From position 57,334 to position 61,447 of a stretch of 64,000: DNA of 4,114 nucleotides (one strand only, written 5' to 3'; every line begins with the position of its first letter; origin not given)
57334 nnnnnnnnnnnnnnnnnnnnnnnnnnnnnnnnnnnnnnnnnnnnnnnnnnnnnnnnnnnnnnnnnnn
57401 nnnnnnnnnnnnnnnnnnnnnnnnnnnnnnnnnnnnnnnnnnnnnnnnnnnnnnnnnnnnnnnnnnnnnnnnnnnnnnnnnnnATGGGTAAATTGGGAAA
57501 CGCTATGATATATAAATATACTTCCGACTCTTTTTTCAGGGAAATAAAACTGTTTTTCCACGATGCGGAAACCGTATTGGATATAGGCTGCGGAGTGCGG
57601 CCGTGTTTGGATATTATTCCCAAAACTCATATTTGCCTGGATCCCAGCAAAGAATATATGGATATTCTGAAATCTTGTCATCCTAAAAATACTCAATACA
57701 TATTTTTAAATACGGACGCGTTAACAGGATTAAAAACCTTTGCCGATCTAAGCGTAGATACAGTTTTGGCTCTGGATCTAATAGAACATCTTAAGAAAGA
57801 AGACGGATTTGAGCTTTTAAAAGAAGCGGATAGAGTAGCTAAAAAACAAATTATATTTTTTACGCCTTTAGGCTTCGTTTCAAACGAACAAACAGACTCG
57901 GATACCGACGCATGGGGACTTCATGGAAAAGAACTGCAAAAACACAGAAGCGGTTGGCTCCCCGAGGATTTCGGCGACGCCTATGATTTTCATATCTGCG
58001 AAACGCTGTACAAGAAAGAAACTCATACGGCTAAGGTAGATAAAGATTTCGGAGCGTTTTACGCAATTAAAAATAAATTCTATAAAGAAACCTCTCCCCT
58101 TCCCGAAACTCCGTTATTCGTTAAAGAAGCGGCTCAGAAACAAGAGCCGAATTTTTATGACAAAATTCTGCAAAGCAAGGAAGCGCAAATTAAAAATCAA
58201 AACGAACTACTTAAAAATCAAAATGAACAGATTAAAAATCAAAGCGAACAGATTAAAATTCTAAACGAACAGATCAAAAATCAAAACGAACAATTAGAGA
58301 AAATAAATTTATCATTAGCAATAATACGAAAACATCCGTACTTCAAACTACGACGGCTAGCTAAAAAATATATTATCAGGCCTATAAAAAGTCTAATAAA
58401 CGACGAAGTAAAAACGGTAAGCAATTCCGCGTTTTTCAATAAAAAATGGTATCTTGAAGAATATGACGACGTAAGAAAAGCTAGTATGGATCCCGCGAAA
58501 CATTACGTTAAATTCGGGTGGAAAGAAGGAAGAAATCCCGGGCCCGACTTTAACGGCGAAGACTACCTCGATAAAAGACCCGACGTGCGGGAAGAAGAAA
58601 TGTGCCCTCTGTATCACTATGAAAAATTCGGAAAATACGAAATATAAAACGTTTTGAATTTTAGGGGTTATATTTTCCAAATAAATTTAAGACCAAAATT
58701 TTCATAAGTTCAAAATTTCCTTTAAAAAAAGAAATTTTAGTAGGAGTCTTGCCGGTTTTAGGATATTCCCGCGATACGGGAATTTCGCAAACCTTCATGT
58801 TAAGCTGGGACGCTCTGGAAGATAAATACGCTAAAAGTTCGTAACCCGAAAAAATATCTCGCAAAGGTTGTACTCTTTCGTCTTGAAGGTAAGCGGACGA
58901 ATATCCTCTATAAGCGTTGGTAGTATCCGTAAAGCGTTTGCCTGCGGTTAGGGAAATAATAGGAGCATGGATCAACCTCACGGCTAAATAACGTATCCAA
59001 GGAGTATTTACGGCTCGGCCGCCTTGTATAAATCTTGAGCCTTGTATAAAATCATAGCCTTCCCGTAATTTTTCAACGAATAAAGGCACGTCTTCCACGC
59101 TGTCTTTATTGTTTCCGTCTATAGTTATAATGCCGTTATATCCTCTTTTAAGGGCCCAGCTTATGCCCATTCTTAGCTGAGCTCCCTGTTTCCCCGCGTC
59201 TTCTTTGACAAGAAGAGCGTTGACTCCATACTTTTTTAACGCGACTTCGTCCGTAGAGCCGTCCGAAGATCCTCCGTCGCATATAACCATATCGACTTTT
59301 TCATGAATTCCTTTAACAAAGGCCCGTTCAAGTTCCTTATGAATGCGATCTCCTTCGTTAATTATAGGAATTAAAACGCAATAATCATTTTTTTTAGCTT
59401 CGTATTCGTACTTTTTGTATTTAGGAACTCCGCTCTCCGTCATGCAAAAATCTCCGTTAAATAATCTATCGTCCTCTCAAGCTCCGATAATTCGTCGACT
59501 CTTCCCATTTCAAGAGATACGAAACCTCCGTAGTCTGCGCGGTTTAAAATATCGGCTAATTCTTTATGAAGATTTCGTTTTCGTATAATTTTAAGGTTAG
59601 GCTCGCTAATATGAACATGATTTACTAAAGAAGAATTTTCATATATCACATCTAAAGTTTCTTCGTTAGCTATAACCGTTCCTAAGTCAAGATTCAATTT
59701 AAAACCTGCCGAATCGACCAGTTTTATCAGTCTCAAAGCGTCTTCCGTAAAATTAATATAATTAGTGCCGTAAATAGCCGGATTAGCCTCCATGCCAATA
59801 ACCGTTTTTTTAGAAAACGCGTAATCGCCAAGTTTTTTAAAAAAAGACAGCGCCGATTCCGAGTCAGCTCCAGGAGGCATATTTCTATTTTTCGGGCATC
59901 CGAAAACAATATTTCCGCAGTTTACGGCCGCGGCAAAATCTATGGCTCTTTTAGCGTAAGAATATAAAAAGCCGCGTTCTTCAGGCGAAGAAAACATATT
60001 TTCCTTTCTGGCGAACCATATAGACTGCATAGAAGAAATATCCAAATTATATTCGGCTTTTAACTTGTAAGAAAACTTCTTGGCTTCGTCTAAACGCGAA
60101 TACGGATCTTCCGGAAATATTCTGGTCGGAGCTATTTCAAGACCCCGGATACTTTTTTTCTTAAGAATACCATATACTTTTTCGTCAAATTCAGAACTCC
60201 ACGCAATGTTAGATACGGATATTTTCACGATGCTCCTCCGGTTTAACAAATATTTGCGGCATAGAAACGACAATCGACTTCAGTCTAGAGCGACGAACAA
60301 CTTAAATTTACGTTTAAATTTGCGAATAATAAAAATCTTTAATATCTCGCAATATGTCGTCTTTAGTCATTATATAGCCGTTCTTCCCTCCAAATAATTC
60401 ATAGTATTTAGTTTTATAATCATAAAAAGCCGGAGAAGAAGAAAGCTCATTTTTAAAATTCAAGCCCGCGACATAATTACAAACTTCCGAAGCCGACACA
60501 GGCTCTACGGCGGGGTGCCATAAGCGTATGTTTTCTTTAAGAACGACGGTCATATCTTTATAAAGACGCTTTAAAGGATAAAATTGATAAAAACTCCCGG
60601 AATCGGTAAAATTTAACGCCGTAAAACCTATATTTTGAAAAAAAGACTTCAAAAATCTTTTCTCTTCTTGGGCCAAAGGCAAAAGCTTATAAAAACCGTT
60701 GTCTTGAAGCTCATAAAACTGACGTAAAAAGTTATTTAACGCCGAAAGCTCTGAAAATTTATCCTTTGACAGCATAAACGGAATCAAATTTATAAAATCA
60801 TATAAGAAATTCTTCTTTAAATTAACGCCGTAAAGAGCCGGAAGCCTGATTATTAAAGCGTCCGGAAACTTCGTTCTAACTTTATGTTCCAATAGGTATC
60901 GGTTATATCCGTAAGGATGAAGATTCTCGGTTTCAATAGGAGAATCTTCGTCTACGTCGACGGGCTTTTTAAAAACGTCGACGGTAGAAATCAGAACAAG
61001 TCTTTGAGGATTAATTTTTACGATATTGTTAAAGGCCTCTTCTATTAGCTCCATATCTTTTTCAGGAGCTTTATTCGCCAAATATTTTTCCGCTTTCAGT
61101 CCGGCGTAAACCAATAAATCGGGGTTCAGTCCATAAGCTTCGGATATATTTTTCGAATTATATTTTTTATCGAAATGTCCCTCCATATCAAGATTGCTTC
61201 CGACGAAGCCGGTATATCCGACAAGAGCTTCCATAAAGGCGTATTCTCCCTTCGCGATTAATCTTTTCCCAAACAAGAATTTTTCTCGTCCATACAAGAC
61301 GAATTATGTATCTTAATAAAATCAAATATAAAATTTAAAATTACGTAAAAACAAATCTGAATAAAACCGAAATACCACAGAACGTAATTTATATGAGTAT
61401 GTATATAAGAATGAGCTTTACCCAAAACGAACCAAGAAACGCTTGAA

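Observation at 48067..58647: Three unrelated glycan enzymes end in the same ~70-aa tandem-motif C-terminal domain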

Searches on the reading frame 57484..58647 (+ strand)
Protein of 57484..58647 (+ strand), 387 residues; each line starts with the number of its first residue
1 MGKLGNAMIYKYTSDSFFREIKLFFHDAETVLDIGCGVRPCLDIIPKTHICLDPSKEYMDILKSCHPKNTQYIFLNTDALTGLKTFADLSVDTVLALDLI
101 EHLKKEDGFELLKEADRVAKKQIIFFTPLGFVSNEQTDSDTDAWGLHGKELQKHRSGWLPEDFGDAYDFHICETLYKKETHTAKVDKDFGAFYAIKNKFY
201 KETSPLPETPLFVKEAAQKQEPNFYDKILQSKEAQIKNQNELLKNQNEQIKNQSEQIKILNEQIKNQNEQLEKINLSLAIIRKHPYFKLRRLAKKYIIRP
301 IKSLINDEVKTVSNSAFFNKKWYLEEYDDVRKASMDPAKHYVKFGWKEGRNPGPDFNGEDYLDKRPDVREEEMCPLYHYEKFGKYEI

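Call 4: search_protein_families(library=pfam, proteins=[window:57484-58647:+], max_evalue=0.1)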
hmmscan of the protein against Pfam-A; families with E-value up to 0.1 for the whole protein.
window:57484-58647:+ (387 aa): 6 families
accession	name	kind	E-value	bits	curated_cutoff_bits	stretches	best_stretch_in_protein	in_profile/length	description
PF08241.18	Methyltransf_11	-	4.6e-08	34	21.2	1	32-122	1-90/95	Methyltransferase domain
PF13649.12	Methyltransf_25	-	4.2e-06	27.8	27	1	31-121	1-95/97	Methyltransferase domain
PF01519.22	DUF16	-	1.8e-05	25.6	40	1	226-282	33-89/104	Protein of unknown function DUF16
PF07021.18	MetW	-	4.2e-05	23.7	21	1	18-131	4-114/193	Methionine biosynthesis protein MetW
PF08242.18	Methyltransf_12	-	0.0018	19.4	30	1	32-120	1-93/98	Methyltransferase domain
PF13489.12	Methyltransf_23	-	0.081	13.1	27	0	26-117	21-106/164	Methyltransferase domain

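Call 6: search_protein_families(library=ncbifam, proteins=[window:57484-58647:+], max_evalue=1)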
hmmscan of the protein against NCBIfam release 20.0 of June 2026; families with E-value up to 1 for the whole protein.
window:57484-58647:+ (387 aa): 12 families
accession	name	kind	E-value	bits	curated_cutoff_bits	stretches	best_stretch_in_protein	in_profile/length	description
NF041255.1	mycofact_MftM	equivalog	2.1e-07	30.6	200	1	85-128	199-242/289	mycofactocin oligosaccharide methyltransferase MftM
TIGR02081.1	metW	equivalog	9.6e-06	25.3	189.5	1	19-132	5-115/194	methionine biosynthesis protein MetW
NF000466.2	16S_rRNA_Rmt_gen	equivalog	0.0024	17.3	250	1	14-115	94-200/254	Rmt family 16S rRNA (guanine(1405)-N(7))-methyltransferase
NF033885.1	conj_TraP_IncI1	equivalog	0.0039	17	135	1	199-278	51-130/217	conjugal transfer protein TraP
TIGR03495.1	phage_LysB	equivalog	0.022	15.1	92.75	1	230-279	22-71/135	Rz-like lysis system protein LysB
TIGR03319.1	RNase_Y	equivalog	0.023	13.2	454.35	1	225-277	74-126/514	ribonuclease Y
TIGR01983.1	UbiG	equivalog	0.073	12.4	102.95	1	28-127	50-152/228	bifunctional 2-polyprenyl-6-hydroxyphenol methylase/3-demethylubiquinol 3-O-methyltransferase UbiG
TIGR01843.1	type_I_hlyD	subfamily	0.14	11.1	208.65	1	222-281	110-176/422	HlyD family type I secretion periplasmic adaptor subunit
NF003069.1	PRK03992.1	subfamily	0.21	10.7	500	1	229-282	6-59/379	proteasome-activating nucleotidase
TIGR00634.1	recN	equivalog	0.3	9.9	407.85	1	217-297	242-321/563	DNA repair protein RecN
NF010416.0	PRK13842.1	subfamily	0.48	9.6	360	1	234-274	41-84/267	conjugal transfer protein TrbJ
NF011109.0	PRK14537.1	equivalog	0.63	9.6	187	0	212-316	120-226/232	50S ribosomal protein L20/unknown domain fusion protein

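Call 24: find_encoding_contigs(protein=window:57484-58647:+, flank=2000, max_places=4)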
Protein window:57484-58647:+ (387 aa): 1 contig read that carries it; 1 place shown.
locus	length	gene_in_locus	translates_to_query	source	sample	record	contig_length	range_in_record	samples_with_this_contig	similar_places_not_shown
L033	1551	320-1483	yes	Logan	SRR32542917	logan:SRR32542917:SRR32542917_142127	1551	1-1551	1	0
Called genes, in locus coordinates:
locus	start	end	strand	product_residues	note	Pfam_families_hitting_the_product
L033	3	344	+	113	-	?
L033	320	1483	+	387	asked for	PF08241:Methyltransf_11, PF13649:Methyltransf_25 (weak), PF01519:DUF16 (faint)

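Call 50: find_homologous_proteins(query=window:57484-58644:+, max_evalue=0.00001)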
Query window:57484-58644:+ (387 aa): 262 proteins with E <= 0.00001 among 3870 candidates; the best 120 are listed.
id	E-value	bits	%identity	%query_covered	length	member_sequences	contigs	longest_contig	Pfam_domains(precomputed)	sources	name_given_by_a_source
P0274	4.8e-257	870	99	98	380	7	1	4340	PF01519.23,PF13649.13,PF08241.19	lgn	-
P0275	1.7e-62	230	49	57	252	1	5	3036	PF08241.19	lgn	-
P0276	4.3e-56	209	42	54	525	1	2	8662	PF10111.15,PF13641.13,PF00535.33,PF08241.19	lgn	-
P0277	5.4e-56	208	49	53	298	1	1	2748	-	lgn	-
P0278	2.3e-54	203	39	71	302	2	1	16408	PF13649.13,PF08241.19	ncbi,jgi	jgi:hypothetical protein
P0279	2.5e-53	200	46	55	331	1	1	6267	PF08241.19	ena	-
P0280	2.6e-52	196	45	53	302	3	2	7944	PF08241.19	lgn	-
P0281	3.3e-51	193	43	63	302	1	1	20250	PF05266.20,PF08241.19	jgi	jgi:Methyltransferase domain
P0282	1.4e-50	191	45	53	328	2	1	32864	PF07021.19,PF08241.19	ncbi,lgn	-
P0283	2.8e-50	190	39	62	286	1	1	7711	-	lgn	-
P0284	6.6e-50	188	45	50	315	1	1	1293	PF08241.19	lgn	-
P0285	1.1e-49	188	36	70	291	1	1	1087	PF13649.13,PF08241.19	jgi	jgi:hypothetical protein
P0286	1.4e-49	187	36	66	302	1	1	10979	-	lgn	-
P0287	7.8e-49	185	36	71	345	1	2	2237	-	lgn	-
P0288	8.5e-49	185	47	44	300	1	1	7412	PF08241.19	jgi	-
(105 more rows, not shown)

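Call 62: predict_structure(alignment_id=A7)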
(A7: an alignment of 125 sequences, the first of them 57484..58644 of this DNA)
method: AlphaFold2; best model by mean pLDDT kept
length: 387 residues; sequences in the alignment: 125
mean_pLDDT: 86.4   pTM: 0.53
mean pLDDT of the five models: 86.4, 85.1, 84.6, 83.9, 83.8
residues with pLDDT >= 90: 244; 70-90: 91; 50-70: 22; < 50: 30
segments of 3 or more residues with pLDDT < 50: 177-186, 202-220
pLDDT, mean of each block of 10 residues (from residue 1): 65 86 94 97 96 98 92 97 98 96 94 97 89 75 93 85 87 58 45 85 41 45 76 93 95 96 95 91 81 75 89 98 98 98 97 98 96 97 85
secondary structure, 60 per line:
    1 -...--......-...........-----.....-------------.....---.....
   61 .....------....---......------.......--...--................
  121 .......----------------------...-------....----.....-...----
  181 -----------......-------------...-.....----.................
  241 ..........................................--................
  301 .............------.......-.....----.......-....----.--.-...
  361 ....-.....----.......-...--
elements in order: E2-4 E7-12 H14-24 E30-34 E48-52 H56-65 E72-75 H79-84 E91-97 H105-118 E119-127 H160-163 E168-172 E192-197 H215-219 H224-282 H285-313 H320-326 H328-332 H337-343 H345-348 H358-364 H366-370 H375-381

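Call 65: fold_search(model_id=the predicted structure, library=pdb)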
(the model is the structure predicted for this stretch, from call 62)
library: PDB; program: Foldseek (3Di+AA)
matches with E <= 10: 1777; with E <= 0.001: 977
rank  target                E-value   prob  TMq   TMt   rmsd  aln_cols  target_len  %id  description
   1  3dli_A                1.5e-08  1.00  0.31  0.52   9.3       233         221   21  Crystal structure of a SAM dependent methyltransferase from Archaeoglobus fulgidus (released 2008-07-15)
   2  3dtn_B                5.6e-08  1.00  0.27  0.46  12.3       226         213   13  Crystal structure of putative Methyltransferase-MM_2633 from Methanosarcina mazei . (released 2008-09-09)
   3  5gm1_E                9.3e-08  1.00  0.28  0.37   5.6       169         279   21  Crystal structure of methyltransferase TleD complexed with SAH (released 2016-09-28)
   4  3dtn_A                1.0e-07  1.00  0.27  0.46  13.2       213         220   18  Crystal structure of putative Methyltransferase-MM_2633 from Methanosarcina mazei . (released 2008-09-09)
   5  8ftr                  1.1e-07  1.00  0.28  0.32   9.4       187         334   11  SgvM methyltransferase with MTA and alpha-ketoleucine (released 2023-11-01)
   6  5gm1_B                1.3e-07  1.00  0.28  0.37   5.5       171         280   20  Crystal structure of methyltransferase TleD complexed with SAH (released 2016-09-28)
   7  6uv6_C                1.3e-07  1.00  0.32  0.46   8.2       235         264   18  AtmM with bound rebeccamycin analogue (released 2020-11-25)
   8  7f1e_A                1.4e-07  1.00  0.31  0.46   7.9       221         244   18  Structure of METTL6 bound with SAM (released 2022-01-12)
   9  3l8d                  1.6e-07  1.00  0.31  0.57   6.7       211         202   13  Crystal structure of methyltransferase from Bacillus Thuringiensis (released 2010-01-12)
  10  8owx_B                1.6e-07  1.00  0.31  0.46   8.3       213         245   18  Crystal Structure of METTL6 bound to SAH (released 2024-05-08)
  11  3ocj                  1.6e-07  1.00  0.30  0.37   9.0       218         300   12  The crystal structure of a possilbe exported protein from Bordetella parapertussis (released 2010-10-06)
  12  7f1e_B                2.0e-07  1.00  0.30  0.48   7.5       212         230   16  Structure of METTL6 bound with SAM (released 2022-01-12)
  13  3ofj                  2.1e-07  1.00  0.30  0.60   6.9       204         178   13  Crystal structure of N-methyltransferase NodS from Bradyrhizobium japonicum WM9 (released 2010-10-27)
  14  7ezg                  2.1e-07  1.00  0.30  0.40   7.3       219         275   17  The structure of the human METTL6 enzyme in complex with SAH (released 2022-01-12)
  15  6f5z_B                2.2e-07  1.00  0.31  0.50   7.6       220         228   15  Complex between the Haloferax volcanii Trm112 methyltransferase activator and the Hvo_0019 putative methyltransferase (released 2018-07-11)
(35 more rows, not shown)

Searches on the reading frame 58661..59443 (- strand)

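Call 11: search_protein_families(library=pfam, proteins=[window:58661-59443:-], max_evalue=0.001)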
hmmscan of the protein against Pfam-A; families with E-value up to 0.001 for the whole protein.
window:58661-59443:- (260 aa): 2 families
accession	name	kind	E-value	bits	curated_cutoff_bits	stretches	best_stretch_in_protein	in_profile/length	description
PF00535.33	Glycos_transf_2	-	8.7e-07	29.5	23.3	1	22-151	1-129/168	Glycosyl transferase family 2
PF04028.18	DUF374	-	0.00028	20.8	26.8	0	59-111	15-65/69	Domain of unknown function (DUF374)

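Call 85: search_protein_families(library=ncbifam, proteins=[window:58661-59443:-], max_evalue=0.00001)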
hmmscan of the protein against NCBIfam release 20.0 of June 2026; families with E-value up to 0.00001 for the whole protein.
window:58661-59443:- (260 aa): 5 families
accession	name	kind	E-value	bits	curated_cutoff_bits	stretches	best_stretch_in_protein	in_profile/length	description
TIGR04182.1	glyco_TIGR04182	equivalog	3e-12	46.5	325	1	20-248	1-212/293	S-layer glycoprotein N-glycosyltransferase AglJ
NF058614.1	PPMAGASynPpgS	equivalog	6e-12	45.5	370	1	21-183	2-159/226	polyprenyl-phospho-N-acetylgalactosaminyl synthase PpgS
NF007986.1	PRK10714.1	equivalog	1.9e-09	37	529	1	20-225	7-200/316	undecaprenyl-phosphate 4-deoxy-4-formamido-L-arabinose transferase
NF041391.1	DPhHxTase_Halo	equivalog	4.3e-09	35.7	375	1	47-188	22-152/213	dolichyl-phosphate hexose transferase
NF047588.1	GlcsyltransPgfSStrep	equivalog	1.6e-06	27.5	500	1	22-151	4-135/308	glycosyltransferase PgfS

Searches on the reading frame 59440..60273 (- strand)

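Call 11: search_protein_families(library=pfam, proteins=[window:59440-60273:-], max_evalue=0.001)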
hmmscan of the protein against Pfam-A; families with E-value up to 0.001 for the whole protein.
window:59440-60273:- (277 aa): 1 family
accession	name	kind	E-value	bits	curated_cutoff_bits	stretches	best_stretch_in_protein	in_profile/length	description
PF01261.30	AP_endonuc_2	-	4.8e-13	49.8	31.1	1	63-272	29-246/249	Xylose isomerase-like TIM barrel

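Call 85: search_protein_families(library=ncbifam, proteins=[window:59440-60273:-], max_evalue=0.00001)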
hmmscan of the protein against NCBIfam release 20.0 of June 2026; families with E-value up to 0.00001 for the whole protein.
window:59440-60273:- (277 aa): 0 families

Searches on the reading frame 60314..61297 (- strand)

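Call 11: search_protein_families(library=pfam, proteins=[window:60314-61297:-], max_evalue=0.001)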
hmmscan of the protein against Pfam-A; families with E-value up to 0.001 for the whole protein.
window:60314-61297:- (327 aa): 1 family
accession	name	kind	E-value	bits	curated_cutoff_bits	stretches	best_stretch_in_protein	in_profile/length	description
PF04321.23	RmlD_sub_bind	-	0.0001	22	27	1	58-171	51-166/287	RmlD substrate binding domain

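Call 85: search_protein_families(library=ncbifam, proteins=[window:60314-61297:-], max_evalue=0.00001)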
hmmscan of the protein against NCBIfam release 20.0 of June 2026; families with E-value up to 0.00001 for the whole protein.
window:60314-61297:- (327 aa): 0 families
